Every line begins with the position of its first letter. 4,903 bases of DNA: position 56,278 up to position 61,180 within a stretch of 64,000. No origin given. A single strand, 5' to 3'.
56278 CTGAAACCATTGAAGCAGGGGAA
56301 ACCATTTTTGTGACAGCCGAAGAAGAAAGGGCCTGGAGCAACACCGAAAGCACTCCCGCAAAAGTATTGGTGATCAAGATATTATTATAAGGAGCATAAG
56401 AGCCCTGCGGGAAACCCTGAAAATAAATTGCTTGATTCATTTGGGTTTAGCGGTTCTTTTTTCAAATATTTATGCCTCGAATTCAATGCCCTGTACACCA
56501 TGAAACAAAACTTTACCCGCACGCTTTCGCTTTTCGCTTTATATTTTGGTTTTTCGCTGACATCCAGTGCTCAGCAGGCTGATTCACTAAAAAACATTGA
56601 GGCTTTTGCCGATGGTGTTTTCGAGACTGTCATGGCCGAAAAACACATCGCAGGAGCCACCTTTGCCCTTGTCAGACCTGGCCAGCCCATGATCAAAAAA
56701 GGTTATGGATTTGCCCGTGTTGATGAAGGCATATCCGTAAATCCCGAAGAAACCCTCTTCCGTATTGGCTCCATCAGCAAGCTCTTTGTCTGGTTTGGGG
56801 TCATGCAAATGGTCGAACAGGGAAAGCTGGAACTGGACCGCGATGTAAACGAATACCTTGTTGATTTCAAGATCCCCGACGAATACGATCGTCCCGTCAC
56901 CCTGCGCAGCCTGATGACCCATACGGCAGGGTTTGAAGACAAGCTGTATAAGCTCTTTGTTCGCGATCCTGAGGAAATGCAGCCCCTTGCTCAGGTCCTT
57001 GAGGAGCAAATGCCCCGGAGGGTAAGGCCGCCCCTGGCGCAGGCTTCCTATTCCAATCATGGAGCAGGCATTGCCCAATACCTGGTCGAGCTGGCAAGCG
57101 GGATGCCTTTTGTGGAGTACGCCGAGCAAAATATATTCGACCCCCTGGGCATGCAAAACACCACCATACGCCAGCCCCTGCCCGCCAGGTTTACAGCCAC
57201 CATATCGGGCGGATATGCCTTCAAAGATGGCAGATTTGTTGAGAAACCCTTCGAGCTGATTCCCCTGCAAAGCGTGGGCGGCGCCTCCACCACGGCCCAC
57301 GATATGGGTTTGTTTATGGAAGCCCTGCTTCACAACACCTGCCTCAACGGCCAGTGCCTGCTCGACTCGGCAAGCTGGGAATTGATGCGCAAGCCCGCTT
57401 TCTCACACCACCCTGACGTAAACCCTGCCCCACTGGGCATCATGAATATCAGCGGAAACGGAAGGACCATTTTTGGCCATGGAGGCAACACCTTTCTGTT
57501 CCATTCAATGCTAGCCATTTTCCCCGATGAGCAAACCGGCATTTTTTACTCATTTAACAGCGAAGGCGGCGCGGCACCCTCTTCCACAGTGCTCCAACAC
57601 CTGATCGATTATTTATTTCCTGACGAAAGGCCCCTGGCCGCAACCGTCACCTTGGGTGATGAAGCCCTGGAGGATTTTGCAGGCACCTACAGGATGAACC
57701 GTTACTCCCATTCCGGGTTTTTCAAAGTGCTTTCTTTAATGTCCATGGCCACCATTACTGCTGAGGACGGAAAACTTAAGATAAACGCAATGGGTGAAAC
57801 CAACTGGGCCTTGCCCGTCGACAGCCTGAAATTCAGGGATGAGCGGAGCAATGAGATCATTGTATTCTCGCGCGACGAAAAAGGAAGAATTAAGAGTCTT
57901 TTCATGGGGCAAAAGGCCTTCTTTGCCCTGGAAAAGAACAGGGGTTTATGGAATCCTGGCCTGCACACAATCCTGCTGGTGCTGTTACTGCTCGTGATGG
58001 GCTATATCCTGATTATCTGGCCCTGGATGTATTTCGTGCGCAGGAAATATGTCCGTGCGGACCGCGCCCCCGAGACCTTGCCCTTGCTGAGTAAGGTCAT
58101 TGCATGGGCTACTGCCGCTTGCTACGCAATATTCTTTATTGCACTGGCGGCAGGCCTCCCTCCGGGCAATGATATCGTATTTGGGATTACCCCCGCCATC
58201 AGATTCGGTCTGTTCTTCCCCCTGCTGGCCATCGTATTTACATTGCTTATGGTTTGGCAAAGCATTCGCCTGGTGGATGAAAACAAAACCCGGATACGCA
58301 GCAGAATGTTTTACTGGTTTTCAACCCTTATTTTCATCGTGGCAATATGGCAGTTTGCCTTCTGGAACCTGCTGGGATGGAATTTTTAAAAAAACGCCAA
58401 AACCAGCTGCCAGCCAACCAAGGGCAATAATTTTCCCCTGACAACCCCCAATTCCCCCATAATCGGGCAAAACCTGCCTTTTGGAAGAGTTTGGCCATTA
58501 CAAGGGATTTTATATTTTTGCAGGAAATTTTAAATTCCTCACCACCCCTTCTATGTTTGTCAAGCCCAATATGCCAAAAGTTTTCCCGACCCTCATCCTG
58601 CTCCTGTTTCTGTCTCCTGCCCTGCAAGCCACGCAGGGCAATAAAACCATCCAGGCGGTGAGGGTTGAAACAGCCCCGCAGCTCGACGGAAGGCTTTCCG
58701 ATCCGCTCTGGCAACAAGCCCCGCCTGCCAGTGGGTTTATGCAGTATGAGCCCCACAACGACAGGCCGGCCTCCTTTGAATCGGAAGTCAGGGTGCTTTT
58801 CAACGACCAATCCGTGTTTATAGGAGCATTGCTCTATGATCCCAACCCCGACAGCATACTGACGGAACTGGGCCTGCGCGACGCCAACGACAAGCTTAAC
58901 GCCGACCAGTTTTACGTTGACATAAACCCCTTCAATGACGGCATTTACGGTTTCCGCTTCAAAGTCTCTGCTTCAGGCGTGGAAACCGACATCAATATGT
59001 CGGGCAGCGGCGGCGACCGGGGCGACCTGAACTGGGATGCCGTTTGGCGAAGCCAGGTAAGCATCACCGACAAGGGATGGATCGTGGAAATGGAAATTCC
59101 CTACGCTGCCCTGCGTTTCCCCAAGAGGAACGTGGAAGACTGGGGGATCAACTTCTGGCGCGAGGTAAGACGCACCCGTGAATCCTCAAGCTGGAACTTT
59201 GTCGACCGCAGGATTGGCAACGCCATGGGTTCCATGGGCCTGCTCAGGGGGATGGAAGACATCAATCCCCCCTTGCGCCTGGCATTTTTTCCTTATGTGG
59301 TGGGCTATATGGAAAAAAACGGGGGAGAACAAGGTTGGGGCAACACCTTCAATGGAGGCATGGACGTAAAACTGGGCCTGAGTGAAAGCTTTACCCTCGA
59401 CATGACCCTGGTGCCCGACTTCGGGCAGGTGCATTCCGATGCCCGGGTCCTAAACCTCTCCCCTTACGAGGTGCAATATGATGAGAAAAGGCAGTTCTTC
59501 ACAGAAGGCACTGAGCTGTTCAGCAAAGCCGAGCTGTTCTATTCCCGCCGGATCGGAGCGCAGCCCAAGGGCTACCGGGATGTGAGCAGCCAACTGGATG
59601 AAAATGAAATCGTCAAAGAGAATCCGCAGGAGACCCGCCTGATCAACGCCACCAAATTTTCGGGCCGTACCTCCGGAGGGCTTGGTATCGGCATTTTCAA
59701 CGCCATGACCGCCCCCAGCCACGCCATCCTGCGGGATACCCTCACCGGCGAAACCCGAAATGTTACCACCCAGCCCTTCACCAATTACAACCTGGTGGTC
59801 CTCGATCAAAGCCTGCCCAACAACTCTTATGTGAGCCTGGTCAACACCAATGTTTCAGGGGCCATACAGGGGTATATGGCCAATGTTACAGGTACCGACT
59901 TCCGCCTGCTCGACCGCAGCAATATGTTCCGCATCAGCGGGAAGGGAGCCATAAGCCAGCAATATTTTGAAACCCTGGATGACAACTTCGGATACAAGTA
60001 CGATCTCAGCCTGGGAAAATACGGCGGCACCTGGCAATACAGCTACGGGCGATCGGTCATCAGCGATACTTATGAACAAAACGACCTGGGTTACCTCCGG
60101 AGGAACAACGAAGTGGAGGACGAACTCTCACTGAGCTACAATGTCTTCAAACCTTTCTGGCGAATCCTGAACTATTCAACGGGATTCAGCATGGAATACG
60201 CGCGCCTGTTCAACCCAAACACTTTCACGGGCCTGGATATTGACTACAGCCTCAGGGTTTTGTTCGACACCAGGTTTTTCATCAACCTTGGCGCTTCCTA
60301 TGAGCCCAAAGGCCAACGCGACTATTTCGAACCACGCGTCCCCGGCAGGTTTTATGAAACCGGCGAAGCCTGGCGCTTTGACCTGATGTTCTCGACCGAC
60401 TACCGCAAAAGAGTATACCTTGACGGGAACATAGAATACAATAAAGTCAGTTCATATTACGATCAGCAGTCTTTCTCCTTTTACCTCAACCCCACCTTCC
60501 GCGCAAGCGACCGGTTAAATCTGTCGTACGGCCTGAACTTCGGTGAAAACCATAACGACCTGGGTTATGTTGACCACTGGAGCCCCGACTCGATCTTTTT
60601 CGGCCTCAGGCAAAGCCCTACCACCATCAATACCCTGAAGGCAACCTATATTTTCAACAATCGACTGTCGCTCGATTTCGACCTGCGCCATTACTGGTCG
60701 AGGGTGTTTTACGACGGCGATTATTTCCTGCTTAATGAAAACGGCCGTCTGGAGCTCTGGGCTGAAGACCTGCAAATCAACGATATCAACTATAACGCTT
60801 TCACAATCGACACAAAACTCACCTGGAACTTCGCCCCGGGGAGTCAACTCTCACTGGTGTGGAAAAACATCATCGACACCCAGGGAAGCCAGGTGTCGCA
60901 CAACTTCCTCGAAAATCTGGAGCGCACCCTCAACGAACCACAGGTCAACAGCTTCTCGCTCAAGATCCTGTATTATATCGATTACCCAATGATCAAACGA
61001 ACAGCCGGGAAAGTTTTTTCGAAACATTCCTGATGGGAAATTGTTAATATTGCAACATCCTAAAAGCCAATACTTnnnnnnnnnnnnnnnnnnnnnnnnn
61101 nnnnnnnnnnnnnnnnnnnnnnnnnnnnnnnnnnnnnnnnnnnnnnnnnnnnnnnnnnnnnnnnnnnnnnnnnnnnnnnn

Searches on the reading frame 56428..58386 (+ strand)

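Call 57: search_protein_families(library=pfam, proteins=[window:56428-58386:+], max_evalue=1e-8)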
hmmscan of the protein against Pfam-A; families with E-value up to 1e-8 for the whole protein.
window:56428-58386:+ (653 aa): 1 family
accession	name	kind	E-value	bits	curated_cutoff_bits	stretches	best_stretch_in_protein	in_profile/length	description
PF00144.29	Beta-lactamase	-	2.2e-54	185.3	27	1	62-383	2-315/329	Beta-lactamase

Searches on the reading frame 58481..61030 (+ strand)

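Call 57: search_protein_families(library=pfam, proteins=[window:58481-61030:+], max_evalue=1e-8)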
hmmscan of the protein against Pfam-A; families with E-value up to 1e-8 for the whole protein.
window:58481-61030:+ (850 aa): 1 family
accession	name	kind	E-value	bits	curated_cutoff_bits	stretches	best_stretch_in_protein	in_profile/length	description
PF19313.5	DUF5916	-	8.7e-201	669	22.6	1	263-840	1-570/572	Domain of unknown function (DUF5916)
